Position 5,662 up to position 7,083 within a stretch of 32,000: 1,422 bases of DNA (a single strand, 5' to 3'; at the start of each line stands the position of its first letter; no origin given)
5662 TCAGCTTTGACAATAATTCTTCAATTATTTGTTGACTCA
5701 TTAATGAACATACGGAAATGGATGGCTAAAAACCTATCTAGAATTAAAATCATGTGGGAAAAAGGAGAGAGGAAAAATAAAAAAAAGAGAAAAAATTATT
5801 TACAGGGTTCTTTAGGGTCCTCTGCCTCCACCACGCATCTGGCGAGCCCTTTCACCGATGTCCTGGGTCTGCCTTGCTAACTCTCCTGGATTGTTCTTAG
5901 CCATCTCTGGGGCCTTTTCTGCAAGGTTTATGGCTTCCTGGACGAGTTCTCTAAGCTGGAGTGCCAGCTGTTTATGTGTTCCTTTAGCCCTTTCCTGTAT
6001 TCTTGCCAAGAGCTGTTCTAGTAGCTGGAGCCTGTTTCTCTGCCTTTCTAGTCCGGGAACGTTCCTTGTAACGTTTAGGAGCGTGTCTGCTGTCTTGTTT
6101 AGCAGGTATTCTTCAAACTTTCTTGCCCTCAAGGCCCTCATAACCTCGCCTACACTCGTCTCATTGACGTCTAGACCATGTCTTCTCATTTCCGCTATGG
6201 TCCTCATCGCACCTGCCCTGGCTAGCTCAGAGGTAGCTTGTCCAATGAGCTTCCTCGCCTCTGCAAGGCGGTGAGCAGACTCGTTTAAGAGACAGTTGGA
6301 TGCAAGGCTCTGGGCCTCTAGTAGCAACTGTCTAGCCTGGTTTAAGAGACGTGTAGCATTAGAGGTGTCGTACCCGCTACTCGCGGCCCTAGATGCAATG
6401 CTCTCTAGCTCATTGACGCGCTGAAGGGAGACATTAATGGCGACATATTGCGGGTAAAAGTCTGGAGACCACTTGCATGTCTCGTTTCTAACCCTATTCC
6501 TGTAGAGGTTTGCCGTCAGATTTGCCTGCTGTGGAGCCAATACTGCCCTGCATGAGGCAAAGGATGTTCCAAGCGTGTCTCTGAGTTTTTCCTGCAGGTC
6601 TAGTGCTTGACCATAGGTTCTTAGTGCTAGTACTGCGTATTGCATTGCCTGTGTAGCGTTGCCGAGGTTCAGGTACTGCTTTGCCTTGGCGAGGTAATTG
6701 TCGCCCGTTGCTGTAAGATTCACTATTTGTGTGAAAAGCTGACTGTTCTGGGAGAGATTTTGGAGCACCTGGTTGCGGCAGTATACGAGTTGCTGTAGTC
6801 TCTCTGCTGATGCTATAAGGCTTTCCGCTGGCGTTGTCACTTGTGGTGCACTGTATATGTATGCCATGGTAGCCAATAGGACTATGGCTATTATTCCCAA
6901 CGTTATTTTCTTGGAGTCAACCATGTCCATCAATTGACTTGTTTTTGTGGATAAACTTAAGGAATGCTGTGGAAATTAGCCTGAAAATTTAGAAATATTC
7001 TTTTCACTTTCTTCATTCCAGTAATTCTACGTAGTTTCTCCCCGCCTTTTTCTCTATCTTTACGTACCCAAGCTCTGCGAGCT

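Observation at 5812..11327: Envelope gene trio: coiled-coil glycoprotein, membrane-tethered wHTH regulator, and a divergently transcribed giant HExxH surface protein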

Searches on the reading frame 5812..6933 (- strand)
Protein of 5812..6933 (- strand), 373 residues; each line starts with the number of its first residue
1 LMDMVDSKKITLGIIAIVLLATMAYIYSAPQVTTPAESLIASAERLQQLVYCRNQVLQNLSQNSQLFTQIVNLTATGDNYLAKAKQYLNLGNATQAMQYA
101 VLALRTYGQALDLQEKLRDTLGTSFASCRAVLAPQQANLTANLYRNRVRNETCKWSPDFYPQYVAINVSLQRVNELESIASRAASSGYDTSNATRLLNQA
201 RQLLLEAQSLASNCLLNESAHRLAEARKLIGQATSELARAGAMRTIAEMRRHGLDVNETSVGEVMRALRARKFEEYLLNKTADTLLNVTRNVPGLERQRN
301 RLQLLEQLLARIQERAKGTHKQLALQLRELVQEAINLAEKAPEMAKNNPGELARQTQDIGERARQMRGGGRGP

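Call 3: search_protein_families(library=pfam, proteins=[window:5812-6933:-], max_evalue=1)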
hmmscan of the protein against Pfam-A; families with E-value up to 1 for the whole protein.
window:5812-6933:- (373 aa): 1 family
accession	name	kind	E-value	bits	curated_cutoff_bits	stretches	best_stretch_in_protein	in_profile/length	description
PF11727.13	ISG65-75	-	0.051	13.2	25.1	1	279-368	49-142/281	Invariant surface glycoprotein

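Call 4: search_protein_families(library=ncbifam, proteins=[window:5812-6933:-], max_evalue=1)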
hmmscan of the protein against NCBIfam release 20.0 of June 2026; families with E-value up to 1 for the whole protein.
window:5812-6933:- (373 aa): 2 families
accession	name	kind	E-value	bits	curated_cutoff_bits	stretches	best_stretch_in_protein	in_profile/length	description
NF033516.0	transpos_IS3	equivalog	0.0021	17.4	160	1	182-270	95-180/369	IS3 family transposase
NF002383.0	PRK01392.1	subfamily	0.081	12.4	158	1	254-324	8-79/185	citrate lyase holo-ACP synthase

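Call 13: find_homologous_proteins(query=window:5812-6933:-)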
Query window:5812-6933:- (373 aa): 5 proteins with E <= 0.001 among 8000 candidates.
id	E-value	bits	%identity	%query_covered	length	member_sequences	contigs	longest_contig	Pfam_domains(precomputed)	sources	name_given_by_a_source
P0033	1.0e-224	763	98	100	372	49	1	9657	-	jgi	jgi:hypothetical protein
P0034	9.6e-172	589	76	99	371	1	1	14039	-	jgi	jgi:hypothetical protein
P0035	2.3e-142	492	65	98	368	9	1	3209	-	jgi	jgi:hypothetical protein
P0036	6.0e-127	441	62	97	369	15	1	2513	-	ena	-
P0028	7.2e-46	175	95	25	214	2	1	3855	-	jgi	jgi:hypothetical protein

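Call 49: search_protein_families(library=padloc, proteins=[window:5812-6933:-], max_evalue=0.1)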
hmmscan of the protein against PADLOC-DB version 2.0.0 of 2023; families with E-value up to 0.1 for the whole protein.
window:5812-6933:- (373 aa): 0 families

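Call 50: search_protein_families(library=phrogs, proteins=[window:5812-6933:-], max_evalue=0.1)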
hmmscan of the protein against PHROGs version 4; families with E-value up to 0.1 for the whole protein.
window:5812-6933:- (373 aa): 0 families

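Call 67: search_solved_structures(query=A5, max_evalue=10, show_alignments=1)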
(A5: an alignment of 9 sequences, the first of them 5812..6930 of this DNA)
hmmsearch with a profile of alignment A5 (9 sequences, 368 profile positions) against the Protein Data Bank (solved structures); distinct sequences matched with E-value up to 10: 18.
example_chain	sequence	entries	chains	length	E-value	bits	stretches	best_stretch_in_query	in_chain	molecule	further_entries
4hb1_A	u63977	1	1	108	0.0031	19.7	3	198-246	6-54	DHP1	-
7qh7_p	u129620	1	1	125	0.0064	18.7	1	151-226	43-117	Peptidyl-tRNA hydrolase ICT1, mitochondrial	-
7v1k_A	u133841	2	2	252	0.01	18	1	85-227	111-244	Isoform 2 of Nuclear autoantigenic sperm protein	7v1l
7nql_BL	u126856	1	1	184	0.02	17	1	150-259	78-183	Peptidyl-tRNA hydrolase ICT1, mitochondrial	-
3j7y_p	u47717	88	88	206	0.027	16.6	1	150-259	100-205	ICT1 | mL62 (ICT1) | Peptidyl-tRNA hydrolase ICT1, mitochondrial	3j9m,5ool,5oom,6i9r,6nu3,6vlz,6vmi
6nu2_p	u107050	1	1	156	0.041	16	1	150-216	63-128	Peptidyl-tRNA hydrolase ICT1, mitochondrial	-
7o9m_p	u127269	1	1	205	0.044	15.9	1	150-222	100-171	Peptidyl-tRNA hydrolase ICT1, mitochondrial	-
9min_D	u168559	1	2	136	0.045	15.9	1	195-248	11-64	designed minibinder KH46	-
7v6p_A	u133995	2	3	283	0.17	14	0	203-241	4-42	Isoform 2 of Nuclear autoantigenic sperm protein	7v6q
9dm3_A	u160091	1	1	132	0.18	13.9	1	169-242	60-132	naphthalenediimide binding protein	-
9lnt_A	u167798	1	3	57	0.2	13.7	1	206-252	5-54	mAIT03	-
4ce4_u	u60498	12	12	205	0.25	13.4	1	152-260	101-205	ICT1 | Peptidyl-tRNA hydrolase ICT1, mitochondrial | Mitochondrial ribosomal protein L58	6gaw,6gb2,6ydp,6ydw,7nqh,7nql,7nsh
7v1m_G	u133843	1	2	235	0.37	12.8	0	203-241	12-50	Isoform 2 of Nuclear autoantigenic sperm protein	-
1o20_A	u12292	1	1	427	0.55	12.3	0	229-263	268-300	Gamma-glutamyl phosphate reductase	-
2yib_A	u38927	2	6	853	0.62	12.1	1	177-237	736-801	RNA-DIRECTED RNA POLYMERASE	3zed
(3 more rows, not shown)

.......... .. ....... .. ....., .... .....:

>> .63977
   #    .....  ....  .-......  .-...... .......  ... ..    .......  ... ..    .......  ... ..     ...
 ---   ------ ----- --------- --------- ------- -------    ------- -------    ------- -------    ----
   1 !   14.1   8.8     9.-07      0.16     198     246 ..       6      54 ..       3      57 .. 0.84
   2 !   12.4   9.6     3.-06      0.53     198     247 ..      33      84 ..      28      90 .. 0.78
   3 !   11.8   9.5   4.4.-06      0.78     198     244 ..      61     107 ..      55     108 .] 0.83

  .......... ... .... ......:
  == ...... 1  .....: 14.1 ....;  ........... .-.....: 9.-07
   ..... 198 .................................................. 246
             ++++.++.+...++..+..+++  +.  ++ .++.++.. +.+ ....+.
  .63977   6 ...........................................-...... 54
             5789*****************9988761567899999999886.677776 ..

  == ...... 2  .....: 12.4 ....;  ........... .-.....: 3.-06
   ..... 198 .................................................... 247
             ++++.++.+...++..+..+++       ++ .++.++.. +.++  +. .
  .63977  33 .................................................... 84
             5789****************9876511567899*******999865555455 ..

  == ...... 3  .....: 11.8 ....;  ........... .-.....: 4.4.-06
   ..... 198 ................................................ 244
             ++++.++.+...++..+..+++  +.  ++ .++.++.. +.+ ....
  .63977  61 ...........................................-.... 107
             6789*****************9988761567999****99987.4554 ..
